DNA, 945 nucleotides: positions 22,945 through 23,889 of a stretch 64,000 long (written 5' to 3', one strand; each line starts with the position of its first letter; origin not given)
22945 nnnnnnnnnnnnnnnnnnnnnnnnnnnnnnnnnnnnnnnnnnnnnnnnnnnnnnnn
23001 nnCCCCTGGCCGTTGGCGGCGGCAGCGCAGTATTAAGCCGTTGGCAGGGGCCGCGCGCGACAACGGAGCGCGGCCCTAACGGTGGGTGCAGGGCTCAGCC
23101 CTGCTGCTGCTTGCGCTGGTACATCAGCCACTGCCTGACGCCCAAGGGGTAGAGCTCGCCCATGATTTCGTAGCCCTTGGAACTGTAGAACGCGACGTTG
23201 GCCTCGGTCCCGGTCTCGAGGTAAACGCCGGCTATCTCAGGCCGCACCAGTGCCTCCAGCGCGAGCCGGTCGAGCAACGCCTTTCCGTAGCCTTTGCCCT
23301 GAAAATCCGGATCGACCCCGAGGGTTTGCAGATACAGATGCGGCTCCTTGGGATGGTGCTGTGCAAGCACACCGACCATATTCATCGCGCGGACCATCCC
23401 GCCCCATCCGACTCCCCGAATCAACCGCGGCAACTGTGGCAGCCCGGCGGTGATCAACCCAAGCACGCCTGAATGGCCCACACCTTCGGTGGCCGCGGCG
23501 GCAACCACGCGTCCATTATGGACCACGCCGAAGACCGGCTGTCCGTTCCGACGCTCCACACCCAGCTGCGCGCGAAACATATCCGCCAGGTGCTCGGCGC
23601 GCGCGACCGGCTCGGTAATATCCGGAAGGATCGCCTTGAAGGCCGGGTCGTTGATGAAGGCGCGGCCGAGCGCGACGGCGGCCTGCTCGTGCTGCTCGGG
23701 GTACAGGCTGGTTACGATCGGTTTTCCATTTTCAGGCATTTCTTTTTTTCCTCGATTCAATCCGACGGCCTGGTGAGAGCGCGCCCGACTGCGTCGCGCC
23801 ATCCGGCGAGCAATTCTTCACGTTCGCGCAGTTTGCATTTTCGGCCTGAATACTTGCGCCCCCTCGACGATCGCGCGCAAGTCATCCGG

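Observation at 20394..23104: Palindromic repeat whose central TGA is the stop codon of three different genes, all ending in QG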

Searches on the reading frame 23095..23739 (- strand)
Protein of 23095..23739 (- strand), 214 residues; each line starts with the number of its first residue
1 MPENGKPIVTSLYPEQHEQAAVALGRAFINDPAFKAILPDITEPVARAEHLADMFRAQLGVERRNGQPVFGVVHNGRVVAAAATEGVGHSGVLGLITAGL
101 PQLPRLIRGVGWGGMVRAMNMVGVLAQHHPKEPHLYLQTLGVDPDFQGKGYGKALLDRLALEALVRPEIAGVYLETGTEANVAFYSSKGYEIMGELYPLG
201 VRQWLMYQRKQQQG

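Call 25: find_homologous_proteins(query=window:23095-23739:-)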
Query window:23095-23739:- (214 aa): 237 proteins with E <= 0.001 among 2077 candidates; the best 120 are listed.
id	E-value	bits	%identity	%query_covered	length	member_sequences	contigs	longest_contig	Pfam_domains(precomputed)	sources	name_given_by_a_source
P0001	2.0e-129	448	93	99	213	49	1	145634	PF13673.14,PF13508.14,PF00583.32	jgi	jgi:ribosomal protein S18 acetylase RimI-like enzyme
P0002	1.9e-125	435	91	99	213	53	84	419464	PF13673.14,PF13508.14,PF00583.32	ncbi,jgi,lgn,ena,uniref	ncbi:GNAT family N-acetyltransferase [Candidatus Binatus soli]|jgi:ribosomal protein S18 acetylase R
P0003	9.0e-123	426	89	99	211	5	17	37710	PF13508.14,PF00583.32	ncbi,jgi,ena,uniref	ncbi:MAG: GNAT family N-acetyltransferase [Candidatus Binatus sp.]|jgi:ribosomal protein S18 acetyla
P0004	2.9e-120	418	87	99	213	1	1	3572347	PF13673.14,PF13508.14,PF00583.32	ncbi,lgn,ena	-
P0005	3.5e-118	411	86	99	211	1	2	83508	PF13508.14,PF00583.32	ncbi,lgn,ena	-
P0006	1.3e-117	409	86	99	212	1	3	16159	PF13673.14,PF13508.14,PF00583.32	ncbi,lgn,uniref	ncbi:N-acetyltransferase [Candidatus Binatus sp.]|uniref:GNAT family N-acetyltransferase n=1 Tax=Can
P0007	2.9e-116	405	85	99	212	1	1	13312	PF13673.14,PF13508.14,PF00583.32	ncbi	-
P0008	3.6e-116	405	83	99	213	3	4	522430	PF13673.14,PF13508.14,PF00583.32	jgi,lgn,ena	jgi:ribosomal protein S18 acetylase RimI-like enzyme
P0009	2.5e-115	402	85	99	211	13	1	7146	PF13508.14,PF00583.32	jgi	-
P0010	3.0e-115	402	83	99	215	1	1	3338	PF13508.14,PF00583.32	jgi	jgi:ribosomal protein S18 acetylase RimI-like enzyme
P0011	3.3e-115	401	85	98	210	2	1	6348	PF13508.14,PF00583.32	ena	-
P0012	2.4e-113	395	83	99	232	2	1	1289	PF13508.14,PF00583.32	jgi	jgi:ribosomal protein S18 acetylase RimI-like enzyme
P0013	3.9e-113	395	83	99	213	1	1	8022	PF13508.14,PF00583.32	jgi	jgi:ribosomal protein S18 acetylase RimI-like enzyme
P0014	3.4e-112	392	81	100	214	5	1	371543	PF13508.14,PF00583.32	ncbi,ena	-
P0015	1.7e-111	389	83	98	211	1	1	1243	PF13673.14,PF13508.14,PF00583.32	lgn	-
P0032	2.5e-103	363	77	98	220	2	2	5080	PF13508.14,PF00583.32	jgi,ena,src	-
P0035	6.7e-103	361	74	99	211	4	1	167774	PF13508.14,PF00583.32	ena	-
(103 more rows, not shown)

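Call 29: find_encoding_contigs(protein=P0005, flank=3000, max_places=2)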
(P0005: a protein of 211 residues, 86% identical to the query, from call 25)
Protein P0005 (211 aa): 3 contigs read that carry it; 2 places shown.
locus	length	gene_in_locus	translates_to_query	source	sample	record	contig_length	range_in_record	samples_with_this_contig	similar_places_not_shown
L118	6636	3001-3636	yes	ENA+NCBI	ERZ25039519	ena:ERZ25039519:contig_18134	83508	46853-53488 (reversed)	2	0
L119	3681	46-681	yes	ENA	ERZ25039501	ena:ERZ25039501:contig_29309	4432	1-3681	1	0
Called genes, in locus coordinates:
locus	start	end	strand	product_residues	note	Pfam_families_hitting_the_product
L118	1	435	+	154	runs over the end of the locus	-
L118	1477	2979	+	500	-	PF00370:FGGY_N, PF02782:FGGY_C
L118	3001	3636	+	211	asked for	PF00583:Acetyltransf_1, PF13508:Acetyltransf_7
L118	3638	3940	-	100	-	-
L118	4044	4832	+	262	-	PF00005:ABC_tran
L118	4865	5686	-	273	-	-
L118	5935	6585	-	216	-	-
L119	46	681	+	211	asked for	PF00583:Acetyltransf_1, PF13508:Acetyltransf_7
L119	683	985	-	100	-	-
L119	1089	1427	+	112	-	PF00005:ABC_tran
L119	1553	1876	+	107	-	PF00005:ABC_tran (weak)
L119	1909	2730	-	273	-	-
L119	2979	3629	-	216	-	-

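Call 30: find_encoding_contigs(protein=P0035, flank=3000, max_places=2)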
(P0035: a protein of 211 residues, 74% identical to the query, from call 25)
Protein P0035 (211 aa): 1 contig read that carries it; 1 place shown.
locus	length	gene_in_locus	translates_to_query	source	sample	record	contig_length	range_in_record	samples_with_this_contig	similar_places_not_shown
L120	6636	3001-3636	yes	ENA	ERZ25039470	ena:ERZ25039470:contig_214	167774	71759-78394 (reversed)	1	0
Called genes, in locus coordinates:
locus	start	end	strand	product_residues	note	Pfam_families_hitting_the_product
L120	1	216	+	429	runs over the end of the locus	PF07690:MFS_1, PF03092:BT1 (weak)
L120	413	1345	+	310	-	-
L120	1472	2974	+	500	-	PF00370:FGGY_N, PF02782:FGGY_C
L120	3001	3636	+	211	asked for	PF00583:Acetyltransf_1, PF13508:Acetyltransf_7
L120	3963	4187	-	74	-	-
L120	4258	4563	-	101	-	-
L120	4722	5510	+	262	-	PF00005:ABC_tran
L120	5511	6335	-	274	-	-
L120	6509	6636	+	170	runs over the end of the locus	-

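Call 65: find_encoding_contigs(protein=P0032, flank=1500, max_places=1)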
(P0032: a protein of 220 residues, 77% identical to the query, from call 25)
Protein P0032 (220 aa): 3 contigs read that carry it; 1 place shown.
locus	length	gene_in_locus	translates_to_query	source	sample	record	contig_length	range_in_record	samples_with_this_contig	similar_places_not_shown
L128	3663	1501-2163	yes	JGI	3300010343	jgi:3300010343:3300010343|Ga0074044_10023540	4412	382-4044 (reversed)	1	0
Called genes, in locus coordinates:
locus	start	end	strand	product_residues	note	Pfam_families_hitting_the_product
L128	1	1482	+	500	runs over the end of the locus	PF00370:FGGY_N, PF02782:FGGY_C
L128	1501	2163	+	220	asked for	PF00583:Acetyltransf_1, PF13508:Acetyltransf_7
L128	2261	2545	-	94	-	-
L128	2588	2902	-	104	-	-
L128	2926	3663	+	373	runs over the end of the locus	?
